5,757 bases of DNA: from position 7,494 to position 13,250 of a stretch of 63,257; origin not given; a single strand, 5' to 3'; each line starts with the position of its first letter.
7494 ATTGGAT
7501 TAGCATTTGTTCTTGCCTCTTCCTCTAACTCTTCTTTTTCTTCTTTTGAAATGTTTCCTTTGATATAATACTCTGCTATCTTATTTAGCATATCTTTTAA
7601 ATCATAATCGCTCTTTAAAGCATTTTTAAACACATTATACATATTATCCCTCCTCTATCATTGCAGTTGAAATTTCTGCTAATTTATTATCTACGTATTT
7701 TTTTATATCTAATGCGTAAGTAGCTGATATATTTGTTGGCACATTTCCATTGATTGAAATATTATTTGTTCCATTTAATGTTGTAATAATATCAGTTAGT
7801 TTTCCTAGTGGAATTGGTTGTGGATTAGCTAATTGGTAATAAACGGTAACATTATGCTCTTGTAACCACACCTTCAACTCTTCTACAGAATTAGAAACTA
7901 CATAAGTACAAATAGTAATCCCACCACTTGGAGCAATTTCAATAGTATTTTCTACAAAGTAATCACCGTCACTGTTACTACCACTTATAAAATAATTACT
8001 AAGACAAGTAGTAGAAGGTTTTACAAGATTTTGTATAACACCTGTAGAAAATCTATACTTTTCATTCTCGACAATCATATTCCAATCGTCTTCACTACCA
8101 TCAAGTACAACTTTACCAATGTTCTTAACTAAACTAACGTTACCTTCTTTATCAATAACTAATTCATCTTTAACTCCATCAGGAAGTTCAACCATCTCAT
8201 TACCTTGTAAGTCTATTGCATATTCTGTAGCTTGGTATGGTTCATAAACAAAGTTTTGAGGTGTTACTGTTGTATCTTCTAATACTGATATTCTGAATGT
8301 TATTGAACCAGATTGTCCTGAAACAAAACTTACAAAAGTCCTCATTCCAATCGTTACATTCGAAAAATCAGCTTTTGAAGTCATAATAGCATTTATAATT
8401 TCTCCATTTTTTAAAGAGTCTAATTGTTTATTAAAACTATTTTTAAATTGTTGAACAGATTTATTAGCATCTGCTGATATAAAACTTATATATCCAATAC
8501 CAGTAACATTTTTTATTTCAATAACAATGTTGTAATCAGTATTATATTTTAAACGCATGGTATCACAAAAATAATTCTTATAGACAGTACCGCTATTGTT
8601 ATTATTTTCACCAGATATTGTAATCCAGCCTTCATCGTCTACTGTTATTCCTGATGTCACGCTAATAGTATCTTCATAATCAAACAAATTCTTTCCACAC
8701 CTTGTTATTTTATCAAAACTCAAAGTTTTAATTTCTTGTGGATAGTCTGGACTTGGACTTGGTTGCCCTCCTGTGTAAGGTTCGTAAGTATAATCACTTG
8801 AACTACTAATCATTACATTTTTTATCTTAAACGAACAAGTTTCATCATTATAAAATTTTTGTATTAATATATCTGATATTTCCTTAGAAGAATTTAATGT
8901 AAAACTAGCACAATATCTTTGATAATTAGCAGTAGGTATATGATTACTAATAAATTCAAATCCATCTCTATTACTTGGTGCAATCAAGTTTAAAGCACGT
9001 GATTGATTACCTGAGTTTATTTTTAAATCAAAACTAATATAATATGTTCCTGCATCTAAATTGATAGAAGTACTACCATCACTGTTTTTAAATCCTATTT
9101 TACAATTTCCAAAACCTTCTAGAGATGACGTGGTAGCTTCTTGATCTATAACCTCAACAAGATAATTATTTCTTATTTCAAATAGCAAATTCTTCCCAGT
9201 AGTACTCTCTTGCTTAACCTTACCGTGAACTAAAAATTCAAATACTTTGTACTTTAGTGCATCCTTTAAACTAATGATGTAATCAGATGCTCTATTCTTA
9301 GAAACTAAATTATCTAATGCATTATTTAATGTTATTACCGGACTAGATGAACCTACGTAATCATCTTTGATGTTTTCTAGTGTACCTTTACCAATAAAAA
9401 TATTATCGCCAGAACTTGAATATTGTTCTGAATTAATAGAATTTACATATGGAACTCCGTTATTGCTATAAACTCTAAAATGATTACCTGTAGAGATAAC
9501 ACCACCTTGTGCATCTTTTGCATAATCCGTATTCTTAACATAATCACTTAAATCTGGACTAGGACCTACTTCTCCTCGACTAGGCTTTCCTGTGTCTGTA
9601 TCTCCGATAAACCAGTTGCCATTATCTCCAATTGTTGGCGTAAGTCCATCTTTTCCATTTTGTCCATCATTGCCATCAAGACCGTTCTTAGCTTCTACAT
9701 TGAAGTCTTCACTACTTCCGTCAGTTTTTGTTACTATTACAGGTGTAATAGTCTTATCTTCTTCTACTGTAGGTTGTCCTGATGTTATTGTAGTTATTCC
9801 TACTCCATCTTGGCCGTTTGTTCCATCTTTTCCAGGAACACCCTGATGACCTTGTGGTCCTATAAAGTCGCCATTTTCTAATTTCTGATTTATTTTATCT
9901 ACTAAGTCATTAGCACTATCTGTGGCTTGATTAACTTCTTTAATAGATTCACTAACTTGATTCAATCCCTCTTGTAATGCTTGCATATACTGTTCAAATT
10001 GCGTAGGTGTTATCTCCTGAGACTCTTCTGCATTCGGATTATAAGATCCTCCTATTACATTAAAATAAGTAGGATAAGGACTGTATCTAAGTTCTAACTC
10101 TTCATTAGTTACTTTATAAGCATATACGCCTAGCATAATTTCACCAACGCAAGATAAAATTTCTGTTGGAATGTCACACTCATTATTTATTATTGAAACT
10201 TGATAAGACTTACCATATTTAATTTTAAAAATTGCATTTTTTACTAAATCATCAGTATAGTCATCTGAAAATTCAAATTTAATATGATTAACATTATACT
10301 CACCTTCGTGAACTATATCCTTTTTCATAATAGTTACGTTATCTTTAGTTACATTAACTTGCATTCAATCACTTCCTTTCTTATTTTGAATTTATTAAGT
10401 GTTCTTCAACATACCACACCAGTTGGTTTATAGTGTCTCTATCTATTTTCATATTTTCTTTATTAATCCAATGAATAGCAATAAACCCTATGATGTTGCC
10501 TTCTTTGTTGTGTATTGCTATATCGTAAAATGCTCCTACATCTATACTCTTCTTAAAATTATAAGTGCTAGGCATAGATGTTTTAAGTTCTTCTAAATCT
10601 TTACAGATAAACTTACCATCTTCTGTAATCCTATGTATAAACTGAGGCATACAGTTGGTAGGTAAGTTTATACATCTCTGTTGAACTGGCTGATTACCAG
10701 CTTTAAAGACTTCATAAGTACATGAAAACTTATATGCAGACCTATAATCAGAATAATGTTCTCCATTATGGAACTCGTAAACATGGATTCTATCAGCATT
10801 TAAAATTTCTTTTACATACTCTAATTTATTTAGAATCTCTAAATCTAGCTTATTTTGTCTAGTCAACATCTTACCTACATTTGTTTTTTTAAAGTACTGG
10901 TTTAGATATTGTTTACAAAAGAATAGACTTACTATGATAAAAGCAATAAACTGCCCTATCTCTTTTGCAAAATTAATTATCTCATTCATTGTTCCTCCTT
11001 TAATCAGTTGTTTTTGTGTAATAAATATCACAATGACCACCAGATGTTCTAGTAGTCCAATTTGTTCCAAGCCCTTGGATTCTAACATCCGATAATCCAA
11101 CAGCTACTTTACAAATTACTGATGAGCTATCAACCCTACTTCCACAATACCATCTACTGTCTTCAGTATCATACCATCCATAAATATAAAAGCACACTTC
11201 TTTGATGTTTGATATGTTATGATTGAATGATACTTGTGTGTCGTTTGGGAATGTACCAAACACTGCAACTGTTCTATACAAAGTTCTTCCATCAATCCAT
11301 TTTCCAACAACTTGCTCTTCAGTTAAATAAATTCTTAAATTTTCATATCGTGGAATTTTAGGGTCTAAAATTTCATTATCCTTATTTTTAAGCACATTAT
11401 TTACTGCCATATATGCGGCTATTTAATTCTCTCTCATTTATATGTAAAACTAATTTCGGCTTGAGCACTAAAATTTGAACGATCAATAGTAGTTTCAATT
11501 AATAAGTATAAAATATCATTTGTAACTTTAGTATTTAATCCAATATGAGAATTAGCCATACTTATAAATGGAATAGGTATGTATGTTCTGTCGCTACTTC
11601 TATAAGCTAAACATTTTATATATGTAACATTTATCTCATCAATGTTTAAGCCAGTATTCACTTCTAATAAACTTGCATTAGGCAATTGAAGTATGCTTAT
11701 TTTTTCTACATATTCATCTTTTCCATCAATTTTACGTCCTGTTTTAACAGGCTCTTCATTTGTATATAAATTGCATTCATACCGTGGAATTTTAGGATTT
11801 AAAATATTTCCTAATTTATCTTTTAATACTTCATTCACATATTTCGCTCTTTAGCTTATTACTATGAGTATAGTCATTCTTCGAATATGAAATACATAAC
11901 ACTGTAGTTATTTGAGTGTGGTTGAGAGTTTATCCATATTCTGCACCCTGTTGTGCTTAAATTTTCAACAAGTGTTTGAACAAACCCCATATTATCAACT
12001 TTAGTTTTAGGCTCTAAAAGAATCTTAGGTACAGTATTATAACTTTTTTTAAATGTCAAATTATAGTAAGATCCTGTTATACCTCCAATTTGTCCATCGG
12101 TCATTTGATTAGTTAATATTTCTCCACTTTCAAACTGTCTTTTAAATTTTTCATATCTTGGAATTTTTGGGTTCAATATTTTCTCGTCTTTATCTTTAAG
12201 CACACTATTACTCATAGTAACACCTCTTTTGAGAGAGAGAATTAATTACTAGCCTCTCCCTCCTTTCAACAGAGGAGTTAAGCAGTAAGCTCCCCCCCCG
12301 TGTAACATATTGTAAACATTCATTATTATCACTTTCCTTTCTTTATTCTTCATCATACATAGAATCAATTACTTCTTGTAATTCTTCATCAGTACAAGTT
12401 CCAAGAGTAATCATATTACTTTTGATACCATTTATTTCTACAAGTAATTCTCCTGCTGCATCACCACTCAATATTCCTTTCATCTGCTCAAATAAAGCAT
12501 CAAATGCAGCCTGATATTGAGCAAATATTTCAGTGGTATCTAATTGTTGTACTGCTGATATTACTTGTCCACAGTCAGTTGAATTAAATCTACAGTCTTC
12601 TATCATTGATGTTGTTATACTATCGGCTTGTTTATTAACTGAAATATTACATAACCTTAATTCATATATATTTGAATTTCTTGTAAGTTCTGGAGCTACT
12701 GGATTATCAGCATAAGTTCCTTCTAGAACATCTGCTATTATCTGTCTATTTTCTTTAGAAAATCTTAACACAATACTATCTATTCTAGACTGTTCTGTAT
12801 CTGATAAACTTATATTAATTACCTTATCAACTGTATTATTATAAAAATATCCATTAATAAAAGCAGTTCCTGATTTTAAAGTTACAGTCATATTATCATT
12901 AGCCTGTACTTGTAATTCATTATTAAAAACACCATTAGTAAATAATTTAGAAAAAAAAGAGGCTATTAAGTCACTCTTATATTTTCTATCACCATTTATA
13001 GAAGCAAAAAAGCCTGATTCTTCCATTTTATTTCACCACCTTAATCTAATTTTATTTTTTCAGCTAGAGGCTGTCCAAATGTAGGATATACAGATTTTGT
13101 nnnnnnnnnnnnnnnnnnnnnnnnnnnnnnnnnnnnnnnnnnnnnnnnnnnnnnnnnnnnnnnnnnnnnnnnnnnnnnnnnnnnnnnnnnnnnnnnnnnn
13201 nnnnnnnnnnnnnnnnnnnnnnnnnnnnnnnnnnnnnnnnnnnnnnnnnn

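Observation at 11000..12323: Candidate new system: one poly-G tract as a three-position translational switch choosing among three tail adhesins through long-range mRNA pairing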

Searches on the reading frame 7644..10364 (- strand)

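Call 7: search_protein_families(library=phrogs, proteins=[window:7644-10364:-], max_evalue=0.01)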
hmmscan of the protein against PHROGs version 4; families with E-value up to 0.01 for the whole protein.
window:7644-10364:- (906 aa): 4 families
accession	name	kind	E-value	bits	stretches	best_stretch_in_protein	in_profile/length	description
phrog_32509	-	unknown function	1.2e-07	32.4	1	223-265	12-53/396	-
phrog_37283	-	unknown function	0.00096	19.3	1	231-282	234-286/386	-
phrog_19695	-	unknown function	0.001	20.3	1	28-179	31-143/164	-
phrog_31248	-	unknown function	0.0076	17.1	0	182-241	15-71/200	-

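Call 8: search_protein_families(library=pfam, proteins=[window:7644-10364:-], max_evalue=0.1)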
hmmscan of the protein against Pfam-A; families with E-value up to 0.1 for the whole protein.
window:7644-10364:- (906 aa): 1 family
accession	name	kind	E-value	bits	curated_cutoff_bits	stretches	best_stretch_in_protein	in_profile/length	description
PF09474.15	Type_III_YscX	-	0.015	16.1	25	1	108-158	55-103/119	Type III secretion system YscX (type_III_YscX)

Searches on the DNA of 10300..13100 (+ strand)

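Call 4: search_dna_similar(query=window:10300-13100:+, collection=phages, mode=near, max_rows=20)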
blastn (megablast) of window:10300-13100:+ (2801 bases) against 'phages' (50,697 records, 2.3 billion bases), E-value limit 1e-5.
No match.

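Call 56: search_rna_families(source=window, start=10900, end=12500, threshold=evalue, max_evalue=1)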
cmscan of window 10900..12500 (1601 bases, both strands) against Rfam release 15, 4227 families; matches with E-value up to 1: 0.
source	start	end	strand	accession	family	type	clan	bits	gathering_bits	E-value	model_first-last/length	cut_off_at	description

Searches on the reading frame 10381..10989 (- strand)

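Call 7: search_protein_families(library=phrogs, proteins=[window:10381-10989:-], max_evalue=0.01)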
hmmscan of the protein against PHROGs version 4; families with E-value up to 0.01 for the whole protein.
window:10381-10989:- (202 aa): 2 families
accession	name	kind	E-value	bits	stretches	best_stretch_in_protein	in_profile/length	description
phrog_14038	-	unknown function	1.2e-08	35.9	1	3-188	4-187/201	-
phrog_30125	-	unknown function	1.8e-05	25.6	1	14-198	56-239/242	-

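Call 8: search_protein_families(library=pfam, proteins=[window:10381-10989:-], max_evalue=0.1)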
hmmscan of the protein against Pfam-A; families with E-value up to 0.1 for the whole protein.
window:10381-10989:- (202 aa): 2 families
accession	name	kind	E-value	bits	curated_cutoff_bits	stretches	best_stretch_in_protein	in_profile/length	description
PF03714.20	PUD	-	0.018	16.4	25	1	137-194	29-89/97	Bacterial pullanase-associated domain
PF14171.11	SpoIISA_toxin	-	0.023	14.9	27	1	18-80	78-139/243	Toxin SpoIISA, type II toxin-antitoxin system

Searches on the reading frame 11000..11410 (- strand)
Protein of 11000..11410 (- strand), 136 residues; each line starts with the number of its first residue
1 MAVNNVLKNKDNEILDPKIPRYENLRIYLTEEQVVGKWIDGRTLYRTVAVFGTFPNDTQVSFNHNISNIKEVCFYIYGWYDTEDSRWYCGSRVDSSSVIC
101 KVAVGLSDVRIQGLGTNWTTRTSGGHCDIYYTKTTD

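Call 7: search_protein_families(library=phrogs, proteins=[window:11000-11410:-], max_evalue=0.01)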
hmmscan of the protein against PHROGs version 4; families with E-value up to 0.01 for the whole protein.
window:11000-11410:- (136 aa): 0 families

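Call 8: search_protein_families(library=pfam, proteins=[window:11000-11410:-], max_evalue=0.1)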
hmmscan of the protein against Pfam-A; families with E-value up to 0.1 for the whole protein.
window:11000-11410:- (136 aa): 0 families

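Call 10: search_dna_similar(query=window:11000-11410:-, collection=phages, mode=protein, max_rows=25, max_evalue=0.01)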
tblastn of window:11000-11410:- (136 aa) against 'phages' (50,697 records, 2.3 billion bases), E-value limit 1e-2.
No match.

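Call 14: find_homologous_proteins(query=window:11000-11410:-, max_evalue=0.01)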
Query window:11000-11410:- (136 aa): 22 proteins with E <= 0.01 among 35 candidates.
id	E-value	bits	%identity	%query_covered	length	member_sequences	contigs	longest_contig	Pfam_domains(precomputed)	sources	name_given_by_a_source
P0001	2.2e-89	315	100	100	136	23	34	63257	-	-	-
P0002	2.5e-82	292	95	98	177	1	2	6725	-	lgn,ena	-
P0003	3.4e-46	175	56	98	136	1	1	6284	-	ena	-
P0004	1.5e-44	169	55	100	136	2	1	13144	-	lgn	-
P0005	2.3e-44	169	54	100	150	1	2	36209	-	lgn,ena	-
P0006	8.3e-43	164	52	93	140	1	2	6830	-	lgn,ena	-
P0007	1.0e-42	163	54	100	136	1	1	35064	-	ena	-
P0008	1.5e-39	153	55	100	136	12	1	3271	-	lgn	-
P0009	1.4e-11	62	46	52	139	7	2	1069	-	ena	-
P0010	2.9e-5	42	52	34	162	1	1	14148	-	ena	-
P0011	3.2e-5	42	35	80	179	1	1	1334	-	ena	-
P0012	4.4e-5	41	35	93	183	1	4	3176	-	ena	-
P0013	6.6e-5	41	36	80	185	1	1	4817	-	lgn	-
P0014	9.9e-5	40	34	65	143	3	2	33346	-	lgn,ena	-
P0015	1.2e-4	40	36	88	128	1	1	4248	-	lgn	-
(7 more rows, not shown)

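Call 71: predict_structure(alignment_id=A2)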
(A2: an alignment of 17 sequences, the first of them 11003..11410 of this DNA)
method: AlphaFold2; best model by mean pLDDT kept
length: 136 residues; sequences in the alignment: 17
mean_pLDDT: 83.5   pTM: 0.71
mean pLDDT of the five models: 83.5, 83.1, 82.9, 80.4, 79.6
residues with pLDDT >= 90: 81; 70-90: 28; 50-70: 12; < 50: 15
segments of 3 or more residues with pLDDT < 50: 1-5, 18-27
pLDDT, mean of each block of 10 residues (from residue 1): 54 59 53 92 94 93 93 95 90 81 95 90 93 88
secondary structure, 60 per line:
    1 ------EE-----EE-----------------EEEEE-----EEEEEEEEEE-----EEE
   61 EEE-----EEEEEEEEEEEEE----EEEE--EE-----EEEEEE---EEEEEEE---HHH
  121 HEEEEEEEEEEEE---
elements in order: E33-37 E43-52 E58-63 E69-81 E86-89 E99-104 E108-114 H118-121 E122-133

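Call 73: fold_search(model_id=the predicted structure, library=pdb)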
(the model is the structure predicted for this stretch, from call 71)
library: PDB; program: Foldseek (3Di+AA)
matches with E <= 10: 834; with E <= 0.001: 0
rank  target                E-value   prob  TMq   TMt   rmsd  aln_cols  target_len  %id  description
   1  4ue0_A                5.8e-03  0.97  0.33  0.37   9.7       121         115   15  Structure of the bovine atadenovirus type 4 fibre head protein (released 2015-06-03)
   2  6c72_A                2.1e-02  0.94  0.38  0.13   6.6       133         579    8  Crystal structure of a tailspike protein gp49 from Acinetobacter baumannii bacteriophage Fri1, a capsular polysacchari (released 2019-01-23)
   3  9wf3_A                4.3e-02  0.63  0.26  0.07  10.8        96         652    9  Cryo-EM structure of GGCX-FIX complex (released 2026-04-01)
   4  9l24_A                4.8e-02  0.54  0.27  0.08  11.1       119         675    9  cryo-EM structure of Vitamin K-dependent gamma-carboxylase complexed with Matrix Gla protein (released 2025-10-22)
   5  9l20_A                5.4e-02  0.57  0.27  0.08  11.0       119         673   10  cryo-EM structure of Vitamin K-dependent gamma-carboxylase complexed with anisindione (released 2025-10-22)
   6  6cl5_A                6.3e-02  0.75  0.34  0.16  10.5       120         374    8  Structure of P. aeruginosa R1 pyocin fiber PALES_06171 comprising C-terminal residues 323-701 (released 2018-06-27)
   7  9l6r_A                6.7e-02  0.44  0.23  0.07  11.6        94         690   10  double-mutant (K217A & K218A) Vitamin K-dependent gamma-carboxylase in complex with Coagulation factor IX and vitamin  (released 2025-10-08)
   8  9mqb_A                7.4e-02  0.38  0.23  0.07  11.5        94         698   10  Vitamin K-dependent gamma-carboxylase with Osteocalcin (mutant) and vitamin K hydroquinone and calcium (released 2025-10-08)
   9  9bux_A                7.8e-02  0.44  0.26  0.08  11.9       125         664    9  Structure of GGCX-BGP-menaquinone-4 epoxide complex (released 2025-01-29)
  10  6m5z_A                8.7e-02  0.63  0.25  0.11   6.5        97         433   12  Catalytic domain of GH30 xylanase C from Talaromyces cellulolyticus (released 2021-01-20)
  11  9wfc_A                1.0e-01  0.41  0.23  0.07  11.6        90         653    7  Cryo-EM structure of GGCX-MGP complex (released 2026-04-01)
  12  9bvk_A                1.1e-01  0.47  0.29  0.08  11.7       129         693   10  Vitamin K-dependent gamma-carboxylase with factor IX propeptide and glutamate-rich region and with vitamin K hydroquin (released 2025-01-22)
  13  6cxb                  1.3e-01  0.60  0.35  0.38  10.9       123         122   10  Structure of N-truncated R1-type pyocin tail fiber at 1.7 angstrom resolution (released 2019-02-20)
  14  5n11_A                1.5e-01  0.12  0.17  0.10  12.2       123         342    9  Crystal structure of Human beta1-coronavirus OC43 NL/A/2005 Hemagglutinin-Esterase (released 2017-03-22)
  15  9u8o_B                1.6e-01  0.15  0.19  0.25  12.1       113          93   16  Crystal structure of cupin-domain containing protein (AzcA) forming triazine (6-amino-4-oxo-4,5-dihydro-1,3,5-triazine (released 2026-04-01)
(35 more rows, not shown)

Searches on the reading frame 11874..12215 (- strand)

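Call 7: search_protein_families(library=phrogs, proteins=[window:11874-12215:-], max_evalue=0.01)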
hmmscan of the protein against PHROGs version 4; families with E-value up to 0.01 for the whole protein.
window:11874-12215:- (113 aa): 0 families

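Call 8: search_protein_families(library=pfam, proteins=[window:11874-12215:-], max_evalue=0.1)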
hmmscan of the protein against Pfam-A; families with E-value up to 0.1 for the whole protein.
window:11874-12215:- (113 aa): 1 family
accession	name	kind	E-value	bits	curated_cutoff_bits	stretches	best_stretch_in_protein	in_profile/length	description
PF09458.16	H_lectin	-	0.0066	17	24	1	53-108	4-62/67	H-type lectin domain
